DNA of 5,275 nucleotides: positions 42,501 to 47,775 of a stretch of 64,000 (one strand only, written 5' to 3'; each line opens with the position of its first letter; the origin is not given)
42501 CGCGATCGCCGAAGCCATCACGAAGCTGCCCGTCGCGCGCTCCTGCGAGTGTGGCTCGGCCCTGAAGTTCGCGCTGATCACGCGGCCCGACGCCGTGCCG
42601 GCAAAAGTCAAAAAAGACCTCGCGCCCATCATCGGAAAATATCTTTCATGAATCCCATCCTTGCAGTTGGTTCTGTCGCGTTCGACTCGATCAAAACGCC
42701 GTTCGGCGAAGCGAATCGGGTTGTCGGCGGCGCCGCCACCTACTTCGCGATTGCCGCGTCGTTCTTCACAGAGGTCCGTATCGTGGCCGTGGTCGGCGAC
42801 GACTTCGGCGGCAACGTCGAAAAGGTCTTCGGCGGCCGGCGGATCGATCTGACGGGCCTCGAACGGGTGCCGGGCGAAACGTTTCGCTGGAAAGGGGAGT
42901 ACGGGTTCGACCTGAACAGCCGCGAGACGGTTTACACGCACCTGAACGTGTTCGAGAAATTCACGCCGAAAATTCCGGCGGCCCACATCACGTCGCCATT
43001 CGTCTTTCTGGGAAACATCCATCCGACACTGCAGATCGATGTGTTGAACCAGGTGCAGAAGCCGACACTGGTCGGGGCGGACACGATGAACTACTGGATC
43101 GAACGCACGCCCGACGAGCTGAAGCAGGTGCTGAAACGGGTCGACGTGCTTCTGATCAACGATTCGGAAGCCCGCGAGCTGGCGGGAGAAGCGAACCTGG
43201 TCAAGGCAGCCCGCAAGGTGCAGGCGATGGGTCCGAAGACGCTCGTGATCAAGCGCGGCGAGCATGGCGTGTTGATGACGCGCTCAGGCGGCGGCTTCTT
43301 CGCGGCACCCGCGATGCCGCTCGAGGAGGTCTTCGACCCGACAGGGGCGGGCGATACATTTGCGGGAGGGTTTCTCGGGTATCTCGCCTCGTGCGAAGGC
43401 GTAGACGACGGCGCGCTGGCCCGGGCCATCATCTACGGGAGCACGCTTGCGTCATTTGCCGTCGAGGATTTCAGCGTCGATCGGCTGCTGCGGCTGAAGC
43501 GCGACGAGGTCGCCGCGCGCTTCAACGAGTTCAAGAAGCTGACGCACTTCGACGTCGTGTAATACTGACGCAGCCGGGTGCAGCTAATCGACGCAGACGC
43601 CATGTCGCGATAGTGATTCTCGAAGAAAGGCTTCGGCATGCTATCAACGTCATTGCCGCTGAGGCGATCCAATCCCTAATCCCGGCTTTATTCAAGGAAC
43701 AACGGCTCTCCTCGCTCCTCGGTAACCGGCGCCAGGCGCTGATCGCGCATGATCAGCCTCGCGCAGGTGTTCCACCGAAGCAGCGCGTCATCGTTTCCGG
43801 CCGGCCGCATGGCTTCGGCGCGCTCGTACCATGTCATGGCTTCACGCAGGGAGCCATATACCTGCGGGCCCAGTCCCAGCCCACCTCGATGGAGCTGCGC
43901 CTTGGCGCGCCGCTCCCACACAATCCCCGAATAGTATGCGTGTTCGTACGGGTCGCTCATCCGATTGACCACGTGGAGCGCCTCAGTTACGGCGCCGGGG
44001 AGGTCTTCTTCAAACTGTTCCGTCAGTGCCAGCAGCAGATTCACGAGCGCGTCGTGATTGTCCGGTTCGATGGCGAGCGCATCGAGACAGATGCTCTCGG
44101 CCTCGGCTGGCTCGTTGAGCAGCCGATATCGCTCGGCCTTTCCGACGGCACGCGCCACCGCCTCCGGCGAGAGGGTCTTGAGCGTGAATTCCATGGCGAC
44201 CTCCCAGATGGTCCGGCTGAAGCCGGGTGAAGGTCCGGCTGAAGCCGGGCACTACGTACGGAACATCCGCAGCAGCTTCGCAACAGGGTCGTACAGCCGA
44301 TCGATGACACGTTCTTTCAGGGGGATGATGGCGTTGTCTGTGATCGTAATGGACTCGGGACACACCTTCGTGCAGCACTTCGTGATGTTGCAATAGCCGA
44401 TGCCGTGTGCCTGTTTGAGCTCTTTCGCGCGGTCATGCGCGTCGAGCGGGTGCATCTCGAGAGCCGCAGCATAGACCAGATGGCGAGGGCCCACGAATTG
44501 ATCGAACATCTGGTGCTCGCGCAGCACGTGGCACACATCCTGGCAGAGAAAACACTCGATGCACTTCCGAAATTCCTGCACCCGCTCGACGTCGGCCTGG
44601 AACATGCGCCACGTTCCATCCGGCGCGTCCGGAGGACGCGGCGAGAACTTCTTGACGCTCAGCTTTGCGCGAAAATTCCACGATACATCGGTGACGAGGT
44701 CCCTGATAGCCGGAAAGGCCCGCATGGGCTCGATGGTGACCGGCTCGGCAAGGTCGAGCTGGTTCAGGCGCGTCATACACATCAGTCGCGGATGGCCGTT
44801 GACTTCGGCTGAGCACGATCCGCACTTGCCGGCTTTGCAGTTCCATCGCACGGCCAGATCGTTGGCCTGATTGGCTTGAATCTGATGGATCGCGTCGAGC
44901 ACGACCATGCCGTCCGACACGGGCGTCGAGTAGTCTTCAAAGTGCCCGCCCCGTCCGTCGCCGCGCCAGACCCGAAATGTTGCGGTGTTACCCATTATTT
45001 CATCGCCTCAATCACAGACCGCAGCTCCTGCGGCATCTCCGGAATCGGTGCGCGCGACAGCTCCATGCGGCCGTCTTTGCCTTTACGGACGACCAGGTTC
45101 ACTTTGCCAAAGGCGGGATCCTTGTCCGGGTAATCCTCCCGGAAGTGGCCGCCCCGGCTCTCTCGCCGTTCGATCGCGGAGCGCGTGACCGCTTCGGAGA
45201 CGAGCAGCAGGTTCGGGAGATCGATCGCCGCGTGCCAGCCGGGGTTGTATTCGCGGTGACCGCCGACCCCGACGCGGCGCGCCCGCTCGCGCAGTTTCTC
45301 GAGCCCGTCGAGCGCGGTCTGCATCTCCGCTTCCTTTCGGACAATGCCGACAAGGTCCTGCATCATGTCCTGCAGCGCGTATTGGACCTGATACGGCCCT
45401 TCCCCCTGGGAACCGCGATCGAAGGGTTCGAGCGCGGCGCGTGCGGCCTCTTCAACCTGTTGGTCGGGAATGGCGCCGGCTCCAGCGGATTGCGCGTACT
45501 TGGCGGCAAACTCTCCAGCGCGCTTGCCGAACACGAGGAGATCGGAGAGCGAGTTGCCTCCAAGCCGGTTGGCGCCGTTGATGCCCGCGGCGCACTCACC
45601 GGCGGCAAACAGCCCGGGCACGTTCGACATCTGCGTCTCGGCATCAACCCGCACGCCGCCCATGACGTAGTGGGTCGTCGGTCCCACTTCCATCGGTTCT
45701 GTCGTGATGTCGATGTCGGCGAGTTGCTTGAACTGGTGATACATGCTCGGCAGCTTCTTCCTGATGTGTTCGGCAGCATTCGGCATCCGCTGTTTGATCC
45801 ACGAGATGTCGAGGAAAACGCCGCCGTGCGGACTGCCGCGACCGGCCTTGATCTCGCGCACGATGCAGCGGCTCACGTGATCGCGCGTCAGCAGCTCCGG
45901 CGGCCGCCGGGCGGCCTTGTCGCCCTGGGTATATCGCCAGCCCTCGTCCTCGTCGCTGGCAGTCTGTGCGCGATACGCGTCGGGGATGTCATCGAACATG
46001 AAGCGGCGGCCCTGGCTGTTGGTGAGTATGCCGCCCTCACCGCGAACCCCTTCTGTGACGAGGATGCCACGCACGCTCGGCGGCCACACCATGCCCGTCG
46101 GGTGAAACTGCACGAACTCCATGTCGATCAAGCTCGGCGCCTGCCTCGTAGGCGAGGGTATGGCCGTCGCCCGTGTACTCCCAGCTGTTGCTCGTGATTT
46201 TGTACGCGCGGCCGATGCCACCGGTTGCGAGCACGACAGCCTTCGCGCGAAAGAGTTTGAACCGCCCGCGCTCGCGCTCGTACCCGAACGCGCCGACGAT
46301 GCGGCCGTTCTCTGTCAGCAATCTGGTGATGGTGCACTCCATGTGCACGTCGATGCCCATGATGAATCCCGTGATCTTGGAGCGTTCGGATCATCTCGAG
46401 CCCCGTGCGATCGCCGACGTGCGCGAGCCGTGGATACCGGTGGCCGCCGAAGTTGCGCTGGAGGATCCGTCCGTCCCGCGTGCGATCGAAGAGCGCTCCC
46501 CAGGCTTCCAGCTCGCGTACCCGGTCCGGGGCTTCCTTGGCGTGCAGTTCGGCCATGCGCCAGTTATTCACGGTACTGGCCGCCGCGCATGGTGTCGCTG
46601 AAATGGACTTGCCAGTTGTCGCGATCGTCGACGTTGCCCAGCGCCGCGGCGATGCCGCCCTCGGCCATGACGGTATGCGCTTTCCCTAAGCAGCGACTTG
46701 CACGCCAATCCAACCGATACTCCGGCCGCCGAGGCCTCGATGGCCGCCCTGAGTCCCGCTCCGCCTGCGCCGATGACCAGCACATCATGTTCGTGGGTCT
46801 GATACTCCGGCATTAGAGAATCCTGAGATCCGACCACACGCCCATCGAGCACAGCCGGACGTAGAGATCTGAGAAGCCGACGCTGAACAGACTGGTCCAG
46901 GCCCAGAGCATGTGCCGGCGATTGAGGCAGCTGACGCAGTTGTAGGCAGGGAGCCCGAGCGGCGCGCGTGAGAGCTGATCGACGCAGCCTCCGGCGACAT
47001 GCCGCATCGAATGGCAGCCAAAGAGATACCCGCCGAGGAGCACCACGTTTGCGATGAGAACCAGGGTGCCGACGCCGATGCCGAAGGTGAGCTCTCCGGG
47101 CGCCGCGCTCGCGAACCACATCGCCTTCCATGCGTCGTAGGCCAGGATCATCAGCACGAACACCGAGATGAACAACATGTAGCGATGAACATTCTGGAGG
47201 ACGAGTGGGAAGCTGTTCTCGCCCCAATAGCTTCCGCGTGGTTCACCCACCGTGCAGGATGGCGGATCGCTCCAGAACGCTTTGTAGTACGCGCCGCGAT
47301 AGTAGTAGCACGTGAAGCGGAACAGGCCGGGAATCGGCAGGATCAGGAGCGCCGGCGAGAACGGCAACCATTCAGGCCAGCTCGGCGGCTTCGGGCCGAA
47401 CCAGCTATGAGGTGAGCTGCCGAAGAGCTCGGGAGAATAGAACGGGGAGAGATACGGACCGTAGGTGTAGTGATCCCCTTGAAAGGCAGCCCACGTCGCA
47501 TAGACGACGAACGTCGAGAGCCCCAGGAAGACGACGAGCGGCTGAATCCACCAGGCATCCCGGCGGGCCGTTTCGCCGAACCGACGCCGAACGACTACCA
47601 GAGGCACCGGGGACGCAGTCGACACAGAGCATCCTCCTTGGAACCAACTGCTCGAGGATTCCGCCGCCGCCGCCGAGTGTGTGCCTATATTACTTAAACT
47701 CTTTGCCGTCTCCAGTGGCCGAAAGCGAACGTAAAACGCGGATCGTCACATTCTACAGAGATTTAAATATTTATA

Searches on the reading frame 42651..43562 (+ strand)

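Call 31: search_protein_families(library=pfam, proteins=[window:42651-43562:+], max_evalue=0.01)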
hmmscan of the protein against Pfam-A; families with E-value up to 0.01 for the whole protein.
window:42651-43562:+ (303 aa): 2 families
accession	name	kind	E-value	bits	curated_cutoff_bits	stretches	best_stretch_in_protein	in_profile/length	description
PF00294.29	PfkB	-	2.4e-27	96.5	25.8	1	21-275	31-294/302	pfkB family carbohydrate kinase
PF08543.17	Phos_pyr_kin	-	0.001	18.9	27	1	133-253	88-219/246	Phosphomethylpyrimidine kinase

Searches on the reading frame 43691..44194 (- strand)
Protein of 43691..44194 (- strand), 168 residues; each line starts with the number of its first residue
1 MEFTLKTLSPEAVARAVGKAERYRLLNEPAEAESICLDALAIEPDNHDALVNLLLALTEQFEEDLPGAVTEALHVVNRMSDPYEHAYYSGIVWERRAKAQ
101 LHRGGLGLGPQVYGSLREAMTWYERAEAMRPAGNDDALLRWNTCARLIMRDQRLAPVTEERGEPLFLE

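Call 10: find_homologous_proteins(query=window:43691-44194:-)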
Query seq(168 aa) (168 aa): 7953 proteins with E <= 0.001 among 8000 candidates; the best 120 are listed.
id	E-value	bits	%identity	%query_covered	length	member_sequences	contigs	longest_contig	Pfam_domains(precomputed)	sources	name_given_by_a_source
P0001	5.5e-105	366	98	100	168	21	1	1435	-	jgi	jgi:hypothetical protein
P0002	1.7e-102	358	98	100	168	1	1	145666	-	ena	-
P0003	7.0e-102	356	95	100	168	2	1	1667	-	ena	-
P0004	1.5e-101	355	95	100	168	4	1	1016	-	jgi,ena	-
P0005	2.7e-101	354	95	100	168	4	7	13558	-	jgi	jgi:tetratricopeptide (TPR) repeat protein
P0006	3.1e-101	354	95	100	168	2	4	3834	-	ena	-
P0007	3.9e-101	354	95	100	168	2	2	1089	-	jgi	-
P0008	3.7e-100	350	95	100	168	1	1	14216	-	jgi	jgi:hypothetical protein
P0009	4.1e-100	350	93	100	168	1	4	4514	-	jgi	jgi:hypothetical protein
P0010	5.8e-100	350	93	100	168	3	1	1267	-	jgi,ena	-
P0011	7.1e-100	350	94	100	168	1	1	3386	-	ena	-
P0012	1.1e-99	349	93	100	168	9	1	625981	-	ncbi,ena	-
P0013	9.2e-97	339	91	100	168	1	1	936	-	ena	-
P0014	2.2e-94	332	89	100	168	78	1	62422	-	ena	-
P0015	2.2e-93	328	88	100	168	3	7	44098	-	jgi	jgi:hypothetical protein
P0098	5.2e-72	259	89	80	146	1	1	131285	-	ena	-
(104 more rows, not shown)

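Call 11: find_encoding_contigs(protein=window:43691-44194:-, flank=10000, max_places=10)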
Protein seq(168 aa) (168 aa): no gene with exactly this product is on record in the collection.

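Call 14: find_related_loci(query=window:43691-44194:-, collection=genome_contigs, flank=10000)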
Query seq(168 aa) (168 aa) in genome_contigs; peptide patterns used: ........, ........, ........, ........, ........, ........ (x = any residue, [..] = any of these).
405 stretches matched a pattern; 242 encode a relative of the query (tblastn E <= 1e-3); the best 80 are kept; 80 distinct loci.
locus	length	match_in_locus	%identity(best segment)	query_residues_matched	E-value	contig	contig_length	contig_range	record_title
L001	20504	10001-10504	93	1-168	2e-104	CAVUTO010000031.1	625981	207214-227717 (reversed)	MAG: Vicinamibacterales bacterium isolate MFD00962.bin.2.231 genome assembly, contig: contig_9641, whole genome shotgun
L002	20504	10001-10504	85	1-168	1e-97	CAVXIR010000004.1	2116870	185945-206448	MAG: Vicinamibacterales bacterium isolate MFD09212.bin.1.252 genome assembly, contig: contig_3581, whole genome shotgun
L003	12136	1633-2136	86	1-168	2e-96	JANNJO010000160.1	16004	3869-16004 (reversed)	MAG: Acidobacteriota bacterium isolate SOY_4_C_metabat_76 SOY_4_C_k141_320941, whole genome shotgun sequence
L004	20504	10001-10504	86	1-168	1e-91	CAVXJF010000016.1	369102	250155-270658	MAG: Vicinamibacterales bacterium isolate MFD05567.bin.1.201 genome assembly, contig: contig_8957, whole genome shotgun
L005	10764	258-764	75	1-168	2e-82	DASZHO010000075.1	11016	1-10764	MAG TPA_asm: Vicinamibacterales bacterium isolate SMAG_U6578 k141_6077695, whole genome shotgun sequence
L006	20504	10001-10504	87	1-168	3e-90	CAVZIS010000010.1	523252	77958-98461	MAG: Vicinamibacterales bacterium isolate MFD00962.bin.2.7 genome assembly, contig: contig_55191, whole genome shotgun s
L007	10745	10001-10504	71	1-168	4e-74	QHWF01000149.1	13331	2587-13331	MAG: Acidobacteria bacterium isolate gp6 AA50 14_1009_16_40cm_scaffold_29979_curated, whole genome shotgun sequence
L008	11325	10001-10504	68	1-168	3e-72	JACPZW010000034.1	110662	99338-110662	MAG: Acidobacteria bacterium isolate NC_groundwater_900_Pr1_S-0.2um_67_29 Montesol18-Sp2_coassembly_scaffold_602975, who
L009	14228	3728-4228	68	1-168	1e-71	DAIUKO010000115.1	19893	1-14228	MAG TPA_asm: Vicinamibacterales bacterium isolate CTOTU27892 NODE_361_length_19893_cov_8.675169, whole genome shotgun se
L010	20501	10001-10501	67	1-168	8e-69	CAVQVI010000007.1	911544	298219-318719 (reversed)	MAG: uncultured Acidobacteriota bacterium isolate MFD10007.bin.2.204 genome assembly, contig: contig_15571, whole genome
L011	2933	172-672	65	1-168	4e-66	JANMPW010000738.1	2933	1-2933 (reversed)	MAG: Acidobacteriota bacterium isolate OTE_51_metabat_380 OTE_51_k141_2860450, whole genome shotgun sequence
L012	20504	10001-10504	68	1-168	4e-65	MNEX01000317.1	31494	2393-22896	MAG: Acidobacteria bacterium 13_1_40CM_65_14 13_1_40cm_scaffold_4661, whole genome shotgun sequence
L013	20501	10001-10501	68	1-168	4e-64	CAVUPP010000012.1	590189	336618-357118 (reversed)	MAG: Vicinamibacteria bacterium isolate MFD03975.bin.1.47 genome assembly, contig: contig_28140, whole genome shotgun se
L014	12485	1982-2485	67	1-168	9e-63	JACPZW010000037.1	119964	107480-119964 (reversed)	MAG: Acidobacteria bacterium isolate NC_groundwater_900_Pr1_S-0.2um_67_29 Montesol18-Sp2_coassembly_scaffold_324945, who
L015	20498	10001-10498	62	3-168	6e-61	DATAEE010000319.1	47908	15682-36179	MAG TPA_asm: Vicinamibacterales bacterium isolate SMAG_U6769 k141_1176549, whole genome shotgun sequence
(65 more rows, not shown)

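Call 19: find_encoding_contigs(protein=P0002, flank=10000, max_places=4)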
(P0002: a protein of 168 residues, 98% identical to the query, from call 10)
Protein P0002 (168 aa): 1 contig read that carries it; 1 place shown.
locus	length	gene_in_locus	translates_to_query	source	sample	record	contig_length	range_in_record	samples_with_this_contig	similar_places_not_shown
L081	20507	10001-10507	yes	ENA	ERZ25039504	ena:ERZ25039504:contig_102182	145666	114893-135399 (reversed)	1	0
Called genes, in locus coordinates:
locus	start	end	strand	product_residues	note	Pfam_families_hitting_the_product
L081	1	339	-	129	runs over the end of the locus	PF20382:DUF6677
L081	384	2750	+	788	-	-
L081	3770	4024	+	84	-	-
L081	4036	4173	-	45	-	-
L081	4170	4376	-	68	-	PF13466:STAS_2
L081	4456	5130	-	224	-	PF13560:HTH_31 (faint), PF12844:HTH_19 (weak), PF13413:HTH_25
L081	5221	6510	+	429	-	PF00365:PFK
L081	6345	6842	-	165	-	-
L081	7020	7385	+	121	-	-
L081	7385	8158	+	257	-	PF07992:Pyr_redox_2 (faint), PF00890:FAD_binding_2, PF01266:DAO (faint)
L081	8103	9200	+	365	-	PF00890:FAD_binding_2, PF02910:Succ_DH_flav_C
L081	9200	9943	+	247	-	PF13085:Fer2_3, PF13183:Fer4_8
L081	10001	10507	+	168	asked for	-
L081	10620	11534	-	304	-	PF00294:PfkB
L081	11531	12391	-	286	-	PF01048:PNP_UDP_1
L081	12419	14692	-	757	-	PF03308:MeaB, PF00903:Glyoxalase, PF13468:Glyoxalase_3, PF13669:Glyoxalase_4, PF18029:Glyoxalase_6 (faint), PF00753:Lactamase_B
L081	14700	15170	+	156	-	-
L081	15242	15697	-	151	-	-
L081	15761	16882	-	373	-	PF04055:Radical_SAM, PF06969:HemN_C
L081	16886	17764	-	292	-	PF01695:IstB_IS21, PF00308:Bac_DnaA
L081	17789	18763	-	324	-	PF01556:DnaJ_C, PF13411:MerR_1, PF13591:MerR_2, PF00376:MerR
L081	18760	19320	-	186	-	PF00226:DnaJ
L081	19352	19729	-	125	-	PF00012:HSP70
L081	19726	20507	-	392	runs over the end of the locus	PF00012:HSP70, PF06723:MreB_Mbl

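Call 31: search_protein_families(library=pfam, proteins=[window:43691-44194:-], max_evalue=0.01)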
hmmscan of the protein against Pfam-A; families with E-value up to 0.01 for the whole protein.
window:43691-44194:- (168 aa): 1 family
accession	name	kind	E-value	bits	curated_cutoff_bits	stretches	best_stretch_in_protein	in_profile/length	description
PF13428.12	TPR_14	-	0.0011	19.9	23.5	0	19-53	7-41/44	Tetratricopeptide repeat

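Call 42: find_encoding_contigs(protein=P0098, flank=10000, max_places=4)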
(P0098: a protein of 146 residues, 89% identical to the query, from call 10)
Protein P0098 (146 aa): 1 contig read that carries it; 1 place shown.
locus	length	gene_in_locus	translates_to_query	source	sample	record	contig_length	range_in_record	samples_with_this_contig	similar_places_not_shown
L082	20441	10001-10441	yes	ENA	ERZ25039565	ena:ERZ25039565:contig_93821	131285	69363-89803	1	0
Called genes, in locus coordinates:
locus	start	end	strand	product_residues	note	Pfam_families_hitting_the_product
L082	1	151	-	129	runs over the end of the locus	PF20382:DUF6677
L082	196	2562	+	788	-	-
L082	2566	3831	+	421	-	PF01555:N6_N4_Mtase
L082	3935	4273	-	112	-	PF01740:STAS, PF13466:STAS_2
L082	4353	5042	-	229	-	PF12844:HTH_19 (weak), PF13413:HTH_25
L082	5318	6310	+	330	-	PF00365:PFK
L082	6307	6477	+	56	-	-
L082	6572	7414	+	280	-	-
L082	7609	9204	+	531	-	PF00890:FAD_binding_2, PF02910:Succ_DH_flav_C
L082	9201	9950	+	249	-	PF13085:Fer2_3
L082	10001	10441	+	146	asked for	-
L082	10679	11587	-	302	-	PF00294:PfkB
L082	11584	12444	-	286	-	PF01048:PNP_UDP_1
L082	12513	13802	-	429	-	PF00903:Glyoxalase, PF13468:Glyoxalase_3, PF13669:Glyoxalase_4, PF00753:Lactamase_B, PF23023:Anti-Pycsar_Apyc1 (weak)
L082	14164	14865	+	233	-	-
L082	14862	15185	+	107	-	-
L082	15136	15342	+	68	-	-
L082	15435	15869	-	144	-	-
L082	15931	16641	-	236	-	PF06969:HemN_C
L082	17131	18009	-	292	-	PF01695:IstB_IS21, PF00308:Bac_DnaA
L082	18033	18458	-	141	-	PF13411:MerR_1, PF13591:MerR_2, PF00376:MerR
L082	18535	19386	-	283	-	PF01556:DnaJ_C, PF00684:DnaJ_CXXCXGXG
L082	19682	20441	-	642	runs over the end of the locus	PF00012:HSP70, PF06723:MreB_Mbl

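Call 52: search_solved_structures(query=A1, max_evalue=1)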
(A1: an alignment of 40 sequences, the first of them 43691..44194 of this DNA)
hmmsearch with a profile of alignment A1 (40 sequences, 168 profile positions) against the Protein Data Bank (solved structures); distinct sequences matched with E-value up to 1: 13.
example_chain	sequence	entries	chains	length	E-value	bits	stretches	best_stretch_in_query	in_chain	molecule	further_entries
1b89_A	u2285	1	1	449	0.11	15.5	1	67-151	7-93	PROTEIN (CLATHRIN HEAVY CHAIN)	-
3lvg_A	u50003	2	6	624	0.16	15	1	66-151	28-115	Clathrin heavy chain 1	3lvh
7obi_A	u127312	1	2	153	0.19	14.7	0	23-53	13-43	CTPR-rv4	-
3ieg_A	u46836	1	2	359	0.2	14.7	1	27-52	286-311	DnaJ homolog subfamily C member 3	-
6vfj_B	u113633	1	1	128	0.25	14.4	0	28-56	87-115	I53_dn5B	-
6vfh_A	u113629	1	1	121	0.31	14.1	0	35-60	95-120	T33_dn10A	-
6yai_C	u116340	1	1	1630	0.32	14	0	61-151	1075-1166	Clathrin heavy chain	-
1xi4_A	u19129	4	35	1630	0.32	14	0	61-151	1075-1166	Clathrin heavy chain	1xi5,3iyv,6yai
6wcj_A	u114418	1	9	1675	0.33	14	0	61-151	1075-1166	Clathrin heavy chain 1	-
6sct_A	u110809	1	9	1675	0.33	14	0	61-151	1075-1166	Clathrin heavy chain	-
8hmc_C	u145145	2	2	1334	0.46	13.5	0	5-92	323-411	Tetratricopeptide repeat protein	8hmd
7bev_A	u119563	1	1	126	0.49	13.4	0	17-56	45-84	Sperm-associated antigen 1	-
2y4t_A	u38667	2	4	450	0.9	12.6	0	27-98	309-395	DNAJ HOMOLOG SUBFAMILY C MEMBER 3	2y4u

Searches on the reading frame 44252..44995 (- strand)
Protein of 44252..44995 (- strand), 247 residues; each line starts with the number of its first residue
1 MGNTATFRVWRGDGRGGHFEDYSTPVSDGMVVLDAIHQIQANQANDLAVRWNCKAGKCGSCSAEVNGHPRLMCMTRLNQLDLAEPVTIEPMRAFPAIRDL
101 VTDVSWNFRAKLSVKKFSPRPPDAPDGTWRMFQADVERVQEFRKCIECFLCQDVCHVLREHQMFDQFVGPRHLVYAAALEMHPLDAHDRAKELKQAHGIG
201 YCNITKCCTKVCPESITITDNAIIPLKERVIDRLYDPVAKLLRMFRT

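Call 31: search_protein_families(library=pfam, proteins=[window:44255-44995:-], max_evalue=0.01)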
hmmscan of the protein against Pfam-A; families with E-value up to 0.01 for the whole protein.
window:44255-44995:- (247 aa): 6 families
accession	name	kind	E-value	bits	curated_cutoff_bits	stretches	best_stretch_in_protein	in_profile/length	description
PF13085.11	Fer2_3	-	1.9e-24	86.2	27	1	7-105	2-103/107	2Fe-2S iron-sulfur cluster binding domain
PF13183.11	Fer4_8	-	1.9e-08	35.2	27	1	142-216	2-68/68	4Fe-4S dicluster domain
PF12838.12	Fer4_7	-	4.3e-05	24.3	27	1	144-215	1-51/52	4Fe-4S dicluster domain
PF13534.11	Fer4_17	-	4.8e-05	24.3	22.2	1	144-216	1-60/61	4Fe-4S dicluster domain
PF00111.32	Fer2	-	0.0006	20.1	21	1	37-67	24-50/77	2Fe-2S iron-sulfur cluster binding domain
PF13237.11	Fer4_10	-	0.0092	16.3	25.5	0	141-155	38-52/53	4Fe-4S dicluster domain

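Call 58: find_encoding_contigs(protein=window:44252-44995:-, flank=10000, max_places=6)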
Protein window:44252-44995:- (247 aa): no gene with exactly this product is on record in the collection.

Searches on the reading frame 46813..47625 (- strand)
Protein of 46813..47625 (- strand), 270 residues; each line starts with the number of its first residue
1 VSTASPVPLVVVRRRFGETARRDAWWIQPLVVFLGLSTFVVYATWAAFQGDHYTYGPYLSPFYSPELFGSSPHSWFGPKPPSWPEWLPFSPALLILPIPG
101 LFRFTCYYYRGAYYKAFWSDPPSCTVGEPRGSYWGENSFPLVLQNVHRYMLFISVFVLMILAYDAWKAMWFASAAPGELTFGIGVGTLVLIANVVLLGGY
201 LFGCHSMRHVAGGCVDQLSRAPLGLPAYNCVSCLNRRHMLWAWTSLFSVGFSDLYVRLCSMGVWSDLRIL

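Call 31: search_protein_families(library=pfam, proteins=[window:46816-47625:-], max_evalue=0.01)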
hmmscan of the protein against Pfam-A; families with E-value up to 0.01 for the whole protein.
window:46816-47625:- (270 aa): 0 families

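Call 53: search_solved_structures(query=window:46816-47625:-, max_evalue=0.01)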
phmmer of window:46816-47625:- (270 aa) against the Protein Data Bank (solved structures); distinct sequences matched with E-value up to 0.01: 1.
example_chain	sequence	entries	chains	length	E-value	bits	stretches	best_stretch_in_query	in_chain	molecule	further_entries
7d6v_C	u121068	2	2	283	3.3e-56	194.1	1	18-269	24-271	Succinate dehydrogenase (Membrane anchor subunit)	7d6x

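Call 59: find_encoding_contigs(protein=window:46813-47625:-, flank=10000, max_places=6)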
Protein window:46813-47625:- (270 aa): no gene with exactly this product is on record in the collection.
